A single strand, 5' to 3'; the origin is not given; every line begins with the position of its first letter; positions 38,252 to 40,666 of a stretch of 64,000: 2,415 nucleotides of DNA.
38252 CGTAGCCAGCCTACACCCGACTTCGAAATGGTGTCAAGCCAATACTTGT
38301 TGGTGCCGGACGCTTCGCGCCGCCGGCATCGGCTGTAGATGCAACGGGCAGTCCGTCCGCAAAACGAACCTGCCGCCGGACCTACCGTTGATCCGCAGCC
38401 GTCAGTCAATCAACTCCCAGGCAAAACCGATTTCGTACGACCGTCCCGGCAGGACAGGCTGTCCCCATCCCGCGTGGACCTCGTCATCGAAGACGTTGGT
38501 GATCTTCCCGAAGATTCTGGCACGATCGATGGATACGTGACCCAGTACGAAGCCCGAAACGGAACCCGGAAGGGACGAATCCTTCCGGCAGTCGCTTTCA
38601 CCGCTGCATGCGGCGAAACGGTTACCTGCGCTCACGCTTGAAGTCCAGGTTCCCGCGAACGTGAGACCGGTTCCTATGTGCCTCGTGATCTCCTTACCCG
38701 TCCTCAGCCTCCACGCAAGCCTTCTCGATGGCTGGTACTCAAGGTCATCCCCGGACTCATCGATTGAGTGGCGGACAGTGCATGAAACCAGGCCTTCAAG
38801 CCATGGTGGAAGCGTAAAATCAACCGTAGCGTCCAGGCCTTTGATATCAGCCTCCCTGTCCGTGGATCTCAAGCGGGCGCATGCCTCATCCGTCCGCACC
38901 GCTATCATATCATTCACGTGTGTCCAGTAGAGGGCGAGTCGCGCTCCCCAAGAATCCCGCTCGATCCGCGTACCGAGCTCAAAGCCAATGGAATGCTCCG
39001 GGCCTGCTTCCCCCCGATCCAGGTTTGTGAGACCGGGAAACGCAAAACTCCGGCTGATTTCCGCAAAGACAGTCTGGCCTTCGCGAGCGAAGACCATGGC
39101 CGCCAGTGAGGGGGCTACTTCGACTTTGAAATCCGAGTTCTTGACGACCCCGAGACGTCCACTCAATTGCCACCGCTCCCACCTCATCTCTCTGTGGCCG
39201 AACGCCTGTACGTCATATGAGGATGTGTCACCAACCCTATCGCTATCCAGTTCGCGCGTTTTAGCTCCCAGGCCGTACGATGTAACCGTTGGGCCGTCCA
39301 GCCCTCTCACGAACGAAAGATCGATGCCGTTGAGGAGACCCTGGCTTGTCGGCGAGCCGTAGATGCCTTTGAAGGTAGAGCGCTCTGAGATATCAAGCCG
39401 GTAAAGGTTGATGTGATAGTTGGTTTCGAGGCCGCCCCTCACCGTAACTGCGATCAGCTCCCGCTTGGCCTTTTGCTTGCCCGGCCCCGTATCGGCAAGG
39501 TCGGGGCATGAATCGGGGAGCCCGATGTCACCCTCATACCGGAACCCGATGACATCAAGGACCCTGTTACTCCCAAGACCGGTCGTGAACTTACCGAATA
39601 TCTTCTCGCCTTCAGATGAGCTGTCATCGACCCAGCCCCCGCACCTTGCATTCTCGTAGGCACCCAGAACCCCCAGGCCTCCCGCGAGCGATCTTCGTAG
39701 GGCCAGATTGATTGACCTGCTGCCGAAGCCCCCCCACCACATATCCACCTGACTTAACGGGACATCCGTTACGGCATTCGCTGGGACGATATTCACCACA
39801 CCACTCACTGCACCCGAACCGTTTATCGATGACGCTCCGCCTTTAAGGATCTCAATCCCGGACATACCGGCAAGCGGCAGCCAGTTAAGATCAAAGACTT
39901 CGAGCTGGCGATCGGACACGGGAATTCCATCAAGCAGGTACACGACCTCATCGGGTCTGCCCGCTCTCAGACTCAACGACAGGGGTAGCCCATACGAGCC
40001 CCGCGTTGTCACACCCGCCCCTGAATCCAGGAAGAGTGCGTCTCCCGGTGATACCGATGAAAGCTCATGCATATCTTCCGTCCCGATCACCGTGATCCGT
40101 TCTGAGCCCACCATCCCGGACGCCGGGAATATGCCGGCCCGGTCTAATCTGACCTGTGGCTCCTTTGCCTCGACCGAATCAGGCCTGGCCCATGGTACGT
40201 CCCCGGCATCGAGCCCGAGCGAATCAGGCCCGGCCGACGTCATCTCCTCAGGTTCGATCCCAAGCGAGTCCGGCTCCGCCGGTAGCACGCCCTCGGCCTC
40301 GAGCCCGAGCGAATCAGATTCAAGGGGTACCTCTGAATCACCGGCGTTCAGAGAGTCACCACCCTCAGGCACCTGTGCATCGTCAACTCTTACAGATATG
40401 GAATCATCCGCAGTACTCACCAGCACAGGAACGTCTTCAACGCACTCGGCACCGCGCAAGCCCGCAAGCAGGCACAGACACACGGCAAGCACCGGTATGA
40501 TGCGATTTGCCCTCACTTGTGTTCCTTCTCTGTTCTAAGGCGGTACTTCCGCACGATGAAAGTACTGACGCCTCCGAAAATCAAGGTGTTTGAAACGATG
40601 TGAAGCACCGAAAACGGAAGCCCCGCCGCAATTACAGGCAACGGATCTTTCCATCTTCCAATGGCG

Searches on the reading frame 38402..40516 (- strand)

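Call 80: search_protein_families(library=pfam, proteins=[window:38402-40516:-], max_evalue=0.0001)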
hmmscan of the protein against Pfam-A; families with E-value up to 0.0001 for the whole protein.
window:38402-40516:- (704 aa): 2 families
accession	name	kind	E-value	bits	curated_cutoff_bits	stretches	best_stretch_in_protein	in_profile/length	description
PF00593.30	TonB_dep_Rec_b-barrel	-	2.1e-15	58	27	1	382-635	130-393/436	TonB dependent receptor-like, beta-barrel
PF07715.20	Plug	-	3.1e-13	50.6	23.9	1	140-240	8-107/107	TonB-dependent Receptor Plug Domain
